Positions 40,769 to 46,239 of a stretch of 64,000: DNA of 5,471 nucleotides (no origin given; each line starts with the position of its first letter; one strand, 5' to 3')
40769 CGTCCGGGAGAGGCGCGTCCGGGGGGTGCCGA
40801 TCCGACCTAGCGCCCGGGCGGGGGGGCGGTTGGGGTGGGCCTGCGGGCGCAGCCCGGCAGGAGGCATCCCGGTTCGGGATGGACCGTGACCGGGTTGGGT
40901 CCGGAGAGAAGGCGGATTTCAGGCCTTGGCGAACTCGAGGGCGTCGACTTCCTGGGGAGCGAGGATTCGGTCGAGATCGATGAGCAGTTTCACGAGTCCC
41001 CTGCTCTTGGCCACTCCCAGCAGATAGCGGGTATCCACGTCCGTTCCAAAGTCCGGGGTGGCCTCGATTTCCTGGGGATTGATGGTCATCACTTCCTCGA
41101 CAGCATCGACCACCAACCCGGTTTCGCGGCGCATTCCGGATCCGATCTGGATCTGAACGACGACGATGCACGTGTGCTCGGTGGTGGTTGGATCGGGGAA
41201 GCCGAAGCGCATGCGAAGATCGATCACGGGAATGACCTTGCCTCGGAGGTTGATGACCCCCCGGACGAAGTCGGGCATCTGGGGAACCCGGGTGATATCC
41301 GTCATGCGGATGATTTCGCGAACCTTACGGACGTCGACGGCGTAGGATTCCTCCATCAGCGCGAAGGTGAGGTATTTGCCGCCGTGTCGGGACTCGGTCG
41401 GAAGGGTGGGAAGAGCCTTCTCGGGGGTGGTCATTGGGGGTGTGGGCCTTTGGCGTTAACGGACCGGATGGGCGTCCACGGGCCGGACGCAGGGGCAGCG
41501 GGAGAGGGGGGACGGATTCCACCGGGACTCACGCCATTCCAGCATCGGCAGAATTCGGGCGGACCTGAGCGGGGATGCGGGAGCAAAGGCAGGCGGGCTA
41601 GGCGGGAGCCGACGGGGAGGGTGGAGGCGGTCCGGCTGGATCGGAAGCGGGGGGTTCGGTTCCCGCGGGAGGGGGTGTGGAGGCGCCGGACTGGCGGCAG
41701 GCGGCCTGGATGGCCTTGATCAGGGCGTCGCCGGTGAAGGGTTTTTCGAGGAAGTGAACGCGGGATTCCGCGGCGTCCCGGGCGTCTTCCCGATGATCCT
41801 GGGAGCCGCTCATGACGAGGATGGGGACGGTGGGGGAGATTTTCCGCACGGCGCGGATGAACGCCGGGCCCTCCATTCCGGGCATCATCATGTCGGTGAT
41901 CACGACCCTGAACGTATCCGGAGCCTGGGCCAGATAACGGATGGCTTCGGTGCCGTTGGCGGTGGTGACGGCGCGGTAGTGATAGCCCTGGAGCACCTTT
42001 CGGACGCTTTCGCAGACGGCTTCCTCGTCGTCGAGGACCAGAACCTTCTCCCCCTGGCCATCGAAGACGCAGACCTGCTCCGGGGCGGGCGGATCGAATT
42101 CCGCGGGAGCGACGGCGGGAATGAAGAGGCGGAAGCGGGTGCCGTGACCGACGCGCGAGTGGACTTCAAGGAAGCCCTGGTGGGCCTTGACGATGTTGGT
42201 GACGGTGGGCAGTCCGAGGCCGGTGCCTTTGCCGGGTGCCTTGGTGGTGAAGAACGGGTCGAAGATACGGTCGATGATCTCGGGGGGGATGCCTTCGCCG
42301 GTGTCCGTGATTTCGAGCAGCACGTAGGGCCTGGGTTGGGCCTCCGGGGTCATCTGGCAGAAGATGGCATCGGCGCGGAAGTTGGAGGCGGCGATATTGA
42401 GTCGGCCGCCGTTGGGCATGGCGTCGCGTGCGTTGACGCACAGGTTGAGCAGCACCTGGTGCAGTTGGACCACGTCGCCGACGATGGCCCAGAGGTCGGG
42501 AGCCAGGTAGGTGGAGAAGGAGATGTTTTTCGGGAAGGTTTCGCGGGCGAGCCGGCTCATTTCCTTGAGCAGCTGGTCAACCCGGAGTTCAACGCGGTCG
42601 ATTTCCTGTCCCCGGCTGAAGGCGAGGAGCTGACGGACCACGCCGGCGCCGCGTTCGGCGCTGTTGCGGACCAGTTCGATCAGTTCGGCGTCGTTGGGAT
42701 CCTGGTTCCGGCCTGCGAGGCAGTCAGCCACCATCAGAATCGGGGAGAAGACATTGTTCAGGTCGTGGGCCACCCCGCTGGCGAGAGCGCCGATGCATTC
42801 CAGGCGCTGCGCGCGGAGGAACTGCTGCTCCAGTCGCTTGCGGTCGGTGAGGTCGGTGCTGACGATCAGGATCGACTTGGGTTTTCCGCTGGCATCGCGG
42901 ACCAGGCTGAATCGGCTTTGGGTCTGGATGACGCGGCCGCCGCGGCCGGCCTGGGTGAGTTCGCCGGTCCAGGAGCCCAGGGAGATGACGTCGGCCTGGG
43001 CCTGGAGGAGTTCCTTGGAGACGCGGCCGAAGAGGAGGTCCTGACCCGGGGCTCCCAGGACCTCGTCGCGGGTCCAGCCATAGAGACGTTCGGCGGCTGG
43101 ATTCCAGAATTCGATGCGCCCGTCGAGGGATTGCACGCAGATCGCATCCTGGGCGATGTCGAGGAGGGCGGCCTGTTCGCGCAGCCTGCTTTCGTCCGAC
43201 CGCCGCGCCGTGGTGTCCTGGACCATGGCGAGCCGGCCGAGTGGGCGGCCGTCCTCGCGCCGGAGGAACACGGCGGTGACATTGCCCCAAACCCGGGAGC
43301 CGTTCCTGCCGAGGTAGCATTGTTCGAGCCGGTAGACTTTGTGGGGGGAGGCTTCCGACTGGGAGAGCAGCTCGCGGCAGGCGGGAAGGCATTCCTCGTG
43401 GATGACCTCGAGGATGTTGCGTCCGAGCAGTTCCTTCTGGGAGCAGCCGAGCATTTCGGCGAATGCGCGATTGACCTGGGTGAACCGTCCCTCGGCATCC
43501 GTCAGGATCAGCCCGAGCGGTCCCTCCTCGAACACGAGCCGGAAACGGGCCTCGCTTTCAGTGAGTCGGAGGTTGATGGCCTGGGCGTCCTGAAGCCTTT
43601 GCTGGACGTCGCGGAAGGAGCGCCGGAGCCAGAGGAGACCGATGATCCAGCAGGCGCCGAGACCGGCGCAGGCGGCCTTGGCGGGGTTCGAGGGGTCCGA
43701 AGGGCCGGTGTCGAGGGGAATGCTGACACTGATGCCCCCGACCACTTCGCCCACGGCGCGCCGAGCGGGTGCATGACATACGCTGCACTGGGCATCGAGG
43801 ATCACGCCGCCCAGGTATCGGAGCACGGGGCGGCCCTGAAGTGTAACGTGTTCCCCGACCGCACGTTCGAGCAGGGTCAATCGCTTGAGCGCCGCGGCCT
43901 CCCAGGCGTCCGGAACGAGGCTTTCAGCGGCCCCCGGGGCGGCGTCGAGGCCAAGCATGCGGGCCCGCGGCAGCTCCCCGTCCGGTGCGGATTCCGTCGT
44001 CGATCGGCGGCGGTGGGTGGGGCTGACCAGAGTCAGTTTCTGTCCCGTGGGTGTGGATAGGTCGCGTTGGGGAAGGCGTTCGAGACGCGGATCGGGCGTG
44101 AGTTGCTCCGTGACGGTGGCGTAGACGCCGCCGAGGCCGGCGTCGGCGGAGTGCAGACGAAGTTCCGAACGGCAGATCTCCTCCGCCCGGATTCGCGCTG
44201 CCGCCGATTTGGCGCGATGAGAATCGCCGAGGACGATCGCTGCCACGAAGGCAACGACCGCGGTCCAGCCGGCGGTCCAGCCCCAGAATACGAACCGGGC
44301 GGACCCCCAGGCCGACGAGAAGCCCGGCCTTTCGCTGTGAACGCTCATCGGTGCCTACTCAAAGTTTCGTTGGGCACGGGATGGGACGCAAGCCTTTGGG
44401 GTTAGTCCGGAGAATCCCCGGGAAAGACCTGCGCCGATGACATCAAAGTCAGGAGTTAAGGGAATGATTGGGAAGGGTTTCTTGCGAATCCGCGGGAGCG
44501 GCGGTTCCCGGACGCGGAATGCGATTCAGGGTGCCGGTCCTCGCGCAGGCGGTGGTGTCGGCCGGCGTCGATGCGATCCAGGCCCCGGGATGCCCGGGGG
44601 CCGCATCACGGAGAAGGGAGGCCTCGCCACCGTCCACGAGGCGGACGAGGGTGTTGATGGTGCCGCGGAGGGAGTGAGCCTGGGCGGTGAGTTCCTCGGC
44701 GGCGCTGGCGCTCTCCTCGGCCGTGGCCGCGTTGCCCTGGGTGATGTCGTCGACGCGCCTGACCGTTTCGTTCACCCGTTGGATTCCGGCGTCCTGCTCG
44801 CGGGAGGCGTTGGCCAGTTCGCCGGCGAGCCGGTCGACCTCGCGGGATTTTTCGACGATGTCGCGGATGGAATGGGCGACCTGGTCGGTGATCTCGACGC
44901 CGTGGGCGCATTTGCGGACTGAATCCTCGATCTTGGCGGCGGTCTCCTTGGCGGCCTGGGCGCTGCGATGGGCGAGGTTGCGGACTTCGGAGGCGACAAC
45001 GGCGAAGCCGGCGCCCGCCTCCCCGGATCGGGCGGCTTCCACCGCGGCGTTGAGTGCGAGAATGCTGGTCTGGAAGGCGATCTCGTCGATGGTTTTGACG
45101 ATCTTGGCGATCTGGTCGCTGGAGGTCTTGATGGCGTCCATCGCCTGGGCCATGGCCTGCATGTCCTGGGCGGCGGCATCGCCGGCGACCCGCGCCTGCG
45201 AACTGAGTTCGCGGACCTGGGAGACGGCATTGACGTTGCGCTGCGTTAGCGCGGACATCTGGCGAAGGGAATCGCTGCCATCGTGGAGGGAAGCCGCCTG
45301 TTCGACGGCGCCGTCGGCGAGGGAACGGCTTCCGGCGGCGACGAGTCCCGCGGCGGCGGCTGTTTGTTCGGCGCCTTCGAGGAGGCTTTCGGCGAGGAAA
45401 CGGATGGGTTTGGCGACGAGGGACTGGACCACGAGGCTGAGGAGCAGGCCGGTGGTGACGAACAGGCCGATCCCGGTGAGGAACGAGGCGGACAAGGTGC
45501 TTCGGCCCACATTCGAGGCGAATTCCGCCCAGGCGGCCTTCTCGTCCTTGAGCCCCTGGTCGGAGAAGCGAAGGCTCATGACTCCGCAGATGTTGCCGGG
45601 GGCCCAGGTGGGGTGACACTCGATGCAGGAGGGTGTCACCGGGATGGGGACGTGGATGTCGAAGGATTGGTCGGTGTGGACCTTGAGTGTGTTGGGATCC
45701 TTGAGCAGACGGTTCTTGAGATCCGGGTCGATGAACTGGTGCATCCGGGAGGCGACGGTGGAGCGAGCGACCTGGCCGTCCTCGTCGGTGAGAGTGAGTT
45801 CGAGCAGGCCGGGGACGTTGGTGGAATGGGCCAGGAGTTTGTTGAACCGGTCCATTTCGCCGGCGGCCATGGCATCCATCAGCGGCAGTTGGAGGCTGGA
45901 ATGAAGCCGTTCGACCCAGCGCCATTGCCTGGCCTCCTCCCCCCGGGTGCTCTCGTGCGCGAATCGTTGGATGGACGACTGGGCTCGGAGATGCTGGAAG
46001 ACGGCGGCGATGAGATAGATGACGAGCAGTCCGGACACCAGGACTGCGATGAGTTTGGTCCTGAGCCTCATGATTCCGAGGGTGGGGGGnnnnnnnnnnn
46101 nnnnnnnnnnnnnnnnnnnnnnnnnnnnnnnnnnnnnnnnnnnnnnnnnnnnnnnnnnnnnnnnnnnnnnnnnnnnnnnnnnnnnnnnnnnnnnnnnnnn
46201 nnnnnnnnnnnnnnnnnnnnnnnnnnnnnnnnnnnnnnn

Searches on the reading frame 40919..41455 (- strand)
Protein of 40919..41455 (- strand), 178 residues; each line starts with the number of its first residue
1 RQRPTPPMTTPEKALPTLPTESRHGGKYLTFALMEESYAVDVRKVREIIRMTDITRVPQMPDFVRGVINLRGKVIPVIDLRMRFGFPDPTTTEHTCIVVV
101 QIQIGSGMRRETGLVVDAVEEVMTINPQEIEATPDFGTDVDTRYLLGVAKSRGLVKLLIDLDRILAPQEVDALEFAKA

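Call 6: search_protein_families(library=pfam, proteins=[window:40919-41455:-], max_evalue=0.001)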
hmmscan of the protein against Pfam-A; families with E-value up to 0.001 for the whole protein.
window:40919-41455:- (178 aa): 1 family
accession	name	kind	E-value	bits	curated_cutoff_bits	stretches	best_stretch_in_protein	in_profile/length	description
PF01584.24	CheW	-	7.1e-39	133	23.5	1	27-166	1-135/138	CheW-like domain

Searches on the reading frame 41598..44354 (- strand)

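Call 6: search_protein_families(library=pfam, proteins=[window:41598-44354:-], max_evalue=0.001)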
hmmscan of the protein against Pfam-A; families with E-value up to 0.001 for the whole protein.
window:41598-44354:- (918 aa): 11 families
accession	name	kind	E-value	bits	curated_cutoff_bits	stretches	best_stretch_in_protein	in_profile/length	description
PF08448.16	PAS_4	-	7e-27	94.3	23.1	2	275-385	1-109/110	PAS fold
PF00989.32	PAS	-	1.9e-25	89.5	22.6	2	270-380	2-112/113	PAS fold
PF13426.13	PAS_9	-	1.7e-24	86.5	27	2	280-382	2-102/103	PAS domain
PF02518.31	HATPase_c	-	4.1e-23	82.4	26.4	1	626-747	1-109/111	Histidine kinase-, DNA gyrase B-, and HSP90-like ATPase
PF00072.30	Response_reg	-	8.1e-20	71.5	30.2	1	771-883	1-111/111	Response regulator receiver domain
PF13188.13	PAS_8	-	1.1e-19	69.9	21.8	2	269-329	1-60/65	PAS domain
PF08447.18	PAS_3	-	4.1e-16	59.5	25.6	2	293-372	3-83/89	PAS fold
PF00512.31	HisKA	-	2.5e-06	27.9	26.9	1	523-583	4-64/66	His Kinase A (phospho-acceptor) domain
PF12860.13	PAS_7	-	4.3e-06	27.3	27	0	401-509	4-114/115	PAS fold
PF24820.1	Diguanyl_cycl_sensor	-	4.1e-05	23.9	28.1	0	282-343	9-70/109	Diguanylate cyclase-like sensor domain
PF11845.13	Tll0287-like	-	0.00019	22.3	24.1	1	148-213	70-144/144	Tll0287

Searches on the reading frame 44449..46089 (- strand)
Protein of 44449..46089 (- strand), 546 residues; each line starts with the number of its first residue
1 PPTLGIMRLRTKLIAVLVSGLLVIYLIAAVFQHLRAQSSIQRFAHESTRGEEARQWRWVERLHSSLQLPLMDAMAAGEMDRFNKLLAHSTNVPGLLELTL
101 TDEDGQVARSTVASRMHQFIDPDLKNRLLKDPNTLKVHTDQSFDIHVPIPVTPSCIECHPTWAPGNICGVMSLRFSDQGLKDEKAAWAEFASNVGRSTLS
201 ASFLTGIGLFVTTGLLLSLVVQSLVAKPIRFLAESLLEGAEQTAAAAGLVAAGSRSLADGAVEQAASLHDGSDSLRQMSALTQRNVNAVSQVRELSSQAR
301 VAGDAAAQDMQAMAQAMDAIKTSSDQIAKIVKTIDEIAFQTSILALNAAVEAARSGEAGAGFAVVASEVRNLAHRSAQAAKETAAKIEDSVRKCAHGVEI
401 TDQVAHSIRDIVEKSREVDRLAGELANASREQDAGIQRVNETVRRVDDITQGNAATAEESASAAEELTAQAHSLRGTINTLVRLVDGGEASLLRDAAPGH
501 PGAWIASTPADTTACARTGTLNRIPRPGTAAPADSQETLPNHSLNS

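Call 6: search_protein_families(library=pfam, proteins=[window:44449-46089:-], max_evalue=0.001)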
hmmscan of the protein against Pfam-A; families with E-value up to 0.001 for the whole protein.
window:44449-46089:- (546 aa): 1 family
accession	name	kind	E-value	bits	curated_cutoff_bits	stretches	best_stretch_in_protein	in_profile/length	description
PF00015.26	MCPsignal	-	6.5e-41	140.5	34.6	1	295-450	3-172/172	Methyl-accepting chemotaxis protein (MCP) signalling domain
